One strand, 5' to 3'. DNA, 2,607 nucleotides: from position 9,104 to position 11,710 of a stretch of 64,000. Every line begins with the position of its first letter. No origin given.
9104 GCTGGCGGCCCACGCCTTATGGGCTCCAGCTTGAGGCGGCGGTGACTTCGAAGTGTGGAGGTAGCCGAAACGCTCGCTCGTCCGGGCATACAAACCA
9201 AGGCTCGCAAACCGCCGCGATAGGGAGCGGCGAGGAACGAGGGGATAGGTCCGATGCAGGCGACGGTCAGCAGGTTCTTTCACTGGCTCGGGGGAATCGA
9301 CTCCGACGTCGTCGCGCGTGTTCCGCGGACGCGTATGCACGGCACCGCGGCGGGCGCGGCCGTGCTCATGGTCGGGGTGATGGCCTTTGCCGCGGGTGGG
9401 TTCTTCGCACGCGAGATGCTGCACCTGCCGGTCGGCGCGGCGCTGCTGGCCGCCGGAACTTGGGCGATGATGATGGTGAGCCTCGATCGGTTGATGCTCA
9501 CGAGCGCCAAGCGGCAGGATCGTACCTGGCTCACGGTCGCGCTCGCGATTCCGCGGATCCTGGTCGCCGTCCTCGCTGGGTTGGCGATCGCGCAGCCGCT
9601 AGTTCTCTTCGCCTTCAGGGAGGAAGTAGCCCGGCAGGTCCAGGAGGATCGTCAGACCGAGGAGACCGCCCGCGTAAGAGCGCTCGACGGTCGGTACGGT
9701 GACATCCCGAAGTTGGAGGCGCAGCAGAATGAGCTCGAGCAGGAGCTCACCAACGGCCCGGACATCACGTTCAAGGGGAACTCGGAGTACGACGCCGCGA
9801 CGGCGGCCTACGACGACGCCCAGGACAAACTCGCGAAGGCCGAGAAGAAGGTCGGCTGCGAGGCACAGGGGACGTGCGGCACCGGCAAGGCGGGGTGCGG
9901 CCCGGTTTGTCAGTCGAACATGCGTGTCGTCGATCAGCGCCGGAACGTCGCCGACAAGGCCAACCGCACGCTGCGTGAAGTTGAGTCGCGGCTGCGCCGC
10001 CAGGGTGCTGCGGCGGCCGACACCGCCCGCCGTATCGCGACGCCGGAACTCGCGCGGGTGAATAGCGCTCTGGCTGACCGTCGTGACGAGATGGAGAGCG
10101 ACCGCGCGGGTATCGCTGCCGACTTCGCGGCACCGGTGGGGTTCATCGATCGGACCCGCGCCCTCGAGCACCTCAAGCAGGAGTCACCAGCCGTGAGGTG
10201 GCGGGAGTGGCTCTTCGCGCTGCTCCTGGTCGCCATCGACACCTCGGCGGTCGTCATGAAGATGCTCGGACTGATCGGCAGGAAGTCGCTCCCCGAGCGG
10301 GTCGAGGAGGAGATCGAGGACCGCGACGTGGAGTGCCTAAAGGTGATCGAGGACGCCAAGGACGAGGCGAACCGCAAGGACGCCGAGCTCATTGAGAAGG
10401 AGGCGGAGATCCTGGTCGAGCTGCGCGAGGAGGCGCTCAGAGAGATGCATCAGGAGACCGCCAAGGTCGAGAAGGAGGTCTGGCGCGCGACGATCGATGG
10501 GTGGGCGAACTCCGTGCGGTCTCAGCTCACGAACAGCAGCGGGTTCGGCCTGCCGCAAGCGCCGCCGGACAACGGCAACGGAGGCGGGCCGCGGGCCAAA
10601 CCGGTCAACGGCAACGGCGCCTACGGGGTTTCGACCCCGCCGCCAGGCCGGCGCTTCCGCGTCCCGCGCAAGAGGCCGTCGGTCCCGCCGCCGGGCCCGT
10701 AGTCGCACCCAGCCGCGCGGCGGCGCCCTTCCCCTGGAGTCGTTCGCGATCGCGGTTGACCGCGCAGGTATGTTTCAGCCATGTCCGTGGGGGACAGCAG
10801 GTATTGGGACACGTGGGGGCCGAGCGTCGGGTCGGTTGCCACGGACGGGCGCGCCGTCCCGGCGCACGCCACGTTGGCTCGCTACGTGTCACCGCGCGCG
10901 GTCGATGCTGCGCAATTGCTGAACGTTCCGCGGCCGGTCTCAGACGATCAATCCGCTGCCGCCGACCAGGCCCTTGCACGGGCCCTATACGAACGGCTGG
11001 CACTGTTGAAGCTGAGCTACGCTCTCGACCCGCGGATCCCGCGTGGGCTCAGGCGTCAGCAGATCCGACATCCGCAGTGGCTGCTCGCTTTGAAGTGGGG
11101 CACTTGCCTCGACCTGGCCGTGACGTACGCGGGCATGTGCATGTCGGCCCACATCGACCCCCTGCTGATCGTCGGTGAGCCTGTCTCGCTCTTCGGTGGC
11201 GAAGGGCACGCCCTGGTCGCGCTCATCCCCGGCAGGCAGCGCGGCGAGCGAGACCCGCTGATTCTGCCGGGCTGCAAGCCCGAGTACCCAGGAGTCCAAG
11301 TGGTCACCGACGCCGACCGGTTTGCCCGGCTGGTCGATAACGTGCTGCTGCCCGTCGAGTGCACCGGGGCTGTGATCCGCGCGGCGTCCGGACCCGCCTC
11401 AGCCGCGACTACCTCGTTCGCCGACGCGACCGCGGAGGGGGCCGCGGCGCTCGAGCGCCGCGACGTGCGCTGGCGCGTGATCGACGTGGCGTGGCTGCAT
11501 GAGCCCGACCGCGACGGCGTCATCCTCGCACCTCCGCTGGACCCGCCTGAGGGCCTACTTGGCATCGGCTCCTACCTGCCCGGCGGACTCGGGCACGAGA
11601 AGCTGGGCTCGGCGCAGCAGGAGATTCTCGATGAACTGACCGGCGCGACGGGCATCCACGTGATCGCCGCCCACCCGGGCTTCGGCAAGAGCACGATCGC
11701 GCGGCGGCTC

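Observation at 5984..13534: TerY-P-type vWA/PP2C/kinase triad extended by a DUF4407-like membrane protein and a transglutaminase-STAND-TPR NTPase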

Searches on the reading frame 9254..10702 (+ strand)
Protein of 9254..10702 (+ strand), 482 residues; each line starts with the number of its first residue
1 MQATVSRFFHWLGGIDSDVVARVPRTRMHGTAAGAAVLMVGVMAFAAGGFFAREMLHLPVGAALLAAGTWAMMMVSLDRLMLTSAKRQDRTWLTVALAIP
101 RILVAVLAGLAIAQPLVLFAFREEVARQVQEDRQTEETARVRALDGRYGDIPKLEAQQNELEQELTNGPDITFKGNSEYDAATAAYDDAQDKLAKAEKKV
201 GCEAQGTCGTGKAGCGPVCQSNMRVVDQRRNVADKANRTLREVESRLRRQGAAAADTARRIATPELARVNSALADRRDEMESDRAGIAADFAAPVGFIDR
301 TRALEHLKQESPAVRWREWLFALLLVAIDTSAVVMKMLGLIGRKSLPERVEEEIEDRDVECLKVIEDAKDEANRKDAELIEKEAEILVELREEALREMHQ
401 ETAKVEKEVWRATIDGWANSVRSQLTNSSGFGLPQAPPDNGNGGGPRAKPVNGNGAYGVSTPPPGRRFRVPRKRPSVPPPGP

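Call 8: search_protein_families(library=pfam, proteins=[window:9254-10702:+], max_evalue=0.1)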
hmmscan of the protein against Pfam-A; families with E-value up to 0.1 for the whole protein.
window:9254-10702:+ (482 aa): 3 families
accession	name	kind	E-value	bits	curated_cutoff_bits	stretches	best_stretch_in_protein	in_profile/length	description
PF14362.11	DUF4407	-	1.6e-55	188.9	31.3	1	19-349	2-291/297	Domain of unknown function (DUF4407)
PF16326.10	ABC_tran_CTD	-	0.0078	16.8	32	1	145-197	11-61/69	ABC transporter C-terminal domain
PF00187.25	Chitin_bind_1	-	0.03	15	27.8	1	198-222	13-37/38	Chitin recognition protein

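Call 9: search_protein_families(library=padloc, proteins=[window:9254-10702:+], max_evalue=0.1)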
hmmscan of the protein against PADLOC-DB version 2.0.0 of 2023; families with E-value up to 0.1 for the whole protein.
window:9254-10702:+ (482 aa): 0 families

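Call 13: search_protein_families(library=ncbifam, proteins=[window:9254-10702:+], max_evalue=0.1)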
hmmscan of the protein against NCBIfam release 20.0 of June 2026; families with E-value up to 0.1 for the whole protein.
window:9254-10702:+ (482 aa): 2 families
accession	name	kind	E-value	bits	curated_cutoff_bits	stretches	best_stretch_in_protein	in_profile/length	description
NF009635.0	PRK13150.1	equivalog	0.051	13.4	264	0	102-125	11-34/159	cytochrome c maturation protein CcmE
NF047321.1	SCO7613_CTERM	domain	0.062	13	45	0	20-107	15-92/188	SCO7613 C-terminal domain-containing membrane protein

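Call 30: find_homologous_proteins(query=window:9254-10699:+)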
Query window:9254-10699:+ (482 aa): 5 proteins with E <= 0.001 among 8000 candidates.
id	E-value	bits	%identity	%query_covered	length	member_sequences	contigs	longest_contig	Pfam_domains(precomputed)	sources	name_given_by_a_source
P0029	0.0e+0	1063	100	100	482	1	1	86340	PF14362.12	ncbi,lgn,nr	ncbi:MAG: DUF4407 domain-containing protein [Solirubrobacteraceae bacterium]|nr:DUF4407 domain-conta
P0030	2.2e-111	391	44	95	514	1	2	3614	PF14362.12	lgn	-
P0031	4.1e-78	282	36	92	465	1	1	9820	PF14362.12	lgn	-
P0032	3.2e-21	94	26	87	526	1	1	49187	PF14362.12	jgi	jgi:hypothetical protein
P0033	9.6e-15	73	30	43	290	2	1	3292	PF14362.12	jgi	jgi:hypothetical protein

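Call 58: search_protein_families(library=phrogs, proteins=[window:9254-10702:+], max_evalue=0.01)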
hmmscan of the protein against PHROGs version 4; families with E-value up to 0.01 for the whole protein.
window:9254-10702:+ (482 aa): 2 families
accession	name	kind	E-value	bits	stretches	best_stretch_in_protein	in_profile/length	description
phrog_893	-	unknown function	0.00098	20.2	0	83-140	54-111/116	-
phrog_10829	-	unknown function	0.0057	17.6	0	296-410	35-150/165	-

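Call 60: find_encoding_contigs(protein=P0032, flank=10000, max_places=2)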
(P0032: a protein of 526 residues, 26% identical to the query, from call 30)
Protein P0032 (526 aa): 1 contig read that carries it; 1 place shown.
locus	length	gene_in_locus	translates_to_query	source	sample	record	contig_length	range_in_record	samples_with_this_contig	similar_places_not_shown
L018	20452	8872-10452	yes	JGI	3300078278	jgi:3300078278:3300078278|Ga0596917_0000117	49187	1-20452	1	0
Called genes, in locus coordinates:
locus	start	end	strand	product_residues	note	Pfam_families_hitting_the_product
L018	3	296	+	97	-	?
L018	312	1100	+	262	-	PF00106:adh_short, PF08659:KR, PF23441:SDR, PF13561:adh_short_C2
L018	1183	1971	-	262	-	PF23441:SDR, PF00106:adh_short, PF08659:KR, PF13561:adh_short_C2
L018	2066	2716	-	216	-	PF01381:HTH_3, PF12844:HTH_19, PF13443:HTH_26 (weak), PF13560:HTH_31, PF07883:Cupin_2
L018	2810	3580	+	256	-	PF00106:adh_short, PF13561:adh_short_C2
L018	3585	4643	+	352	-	PF01636:APH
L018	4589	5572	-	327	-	-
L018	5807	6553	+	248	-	PF00092:VWA (weak), PF13519:VWA_2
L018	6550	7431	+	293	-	PF13672:PP2C_2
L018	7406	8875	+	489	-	-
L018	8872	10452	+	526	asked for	PF14362:DUF4407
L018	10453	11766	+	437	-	-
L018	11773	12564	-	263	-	PF00793:DAHP_synth_1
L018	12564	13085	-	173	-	-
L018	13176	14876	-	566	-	PF02776:TPP_enzyme_N, PF00205:TPP_enzyme_M, PF02775:TPP_enzyme_C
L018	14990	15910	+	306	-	-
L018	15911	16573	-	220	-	-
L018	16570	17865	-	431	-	-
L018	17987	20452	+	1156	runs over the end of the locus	PF00486:Trans_reg_C (weak), PF03704:BTAD, PF13191:AAA_16 (weak), PF13401:AAA_22 (weak), PF25872:HTH_77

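Call 61: find_encoding_contigs(protein=P0033, flank=10000, max_places=2)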
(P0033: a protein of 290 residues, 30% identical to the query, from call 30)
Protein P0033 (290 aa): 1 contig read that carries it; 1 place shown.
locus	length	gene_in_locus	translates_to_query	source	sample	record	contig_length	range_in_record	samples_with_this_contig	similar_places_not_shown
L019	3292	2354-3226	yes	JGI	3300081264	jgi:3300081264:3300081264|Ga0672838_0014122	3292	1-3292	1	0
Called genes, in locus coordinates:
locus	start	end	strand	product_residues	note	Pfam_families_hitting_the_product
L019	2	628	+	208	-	PF00990:GGDEF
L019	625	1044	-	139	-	PF08837:DUF1810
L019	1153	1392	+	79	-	-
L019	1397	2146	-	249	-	PF01814:Hemerythrin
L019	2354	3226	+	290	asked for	PF14362:DUF4407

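Call 80: search_protein_families(library=pfam, proteins=[L018:10453-11766:+, L018:7406-8875:+], max_evalue=0.01)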
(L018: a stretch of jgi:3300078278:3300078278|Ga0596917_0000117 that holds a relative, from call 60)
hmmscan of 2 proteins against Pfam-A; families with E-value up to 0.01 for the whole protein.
L018:10453-11766:+ (437 aa): 0 families

L018:7406-8875:+ (489 aa): 1 family
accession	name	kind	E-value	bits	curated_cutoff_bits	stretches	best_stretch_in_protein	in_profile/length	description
PF00069.31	Pkinase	-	0.00022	21.2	31.7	1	148-235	104-192/263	Protein kinase domain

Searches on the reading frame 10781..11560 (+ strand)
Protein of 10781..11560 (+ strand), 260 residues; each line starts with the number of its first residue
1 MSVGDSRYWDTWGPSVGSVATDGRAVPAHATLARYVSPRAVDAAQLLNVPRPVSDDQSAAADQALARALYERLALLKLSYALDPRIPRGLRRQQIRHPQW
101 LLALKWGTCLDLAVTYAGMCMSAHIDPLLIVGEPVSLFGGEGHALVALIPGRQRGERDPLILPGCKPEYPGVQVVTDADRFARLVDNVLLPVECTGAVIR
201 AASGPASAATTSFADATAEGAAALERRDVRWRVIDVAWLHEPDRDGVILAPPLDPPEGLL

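Call 67: search_protein_families(library=pfam, proteins=[window:10781-11560:+], max_evalue=10)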
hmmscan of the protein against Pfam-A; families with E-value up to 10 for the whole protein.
window:10781-11560:+ (260 aa): 1 family
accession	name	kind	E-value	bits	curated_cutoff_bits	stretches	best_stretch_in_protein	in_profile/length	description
PF01841.26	Transglut_core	-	0.14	12.9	23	1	62-132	14-77/108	Transglutaminase-like superfamily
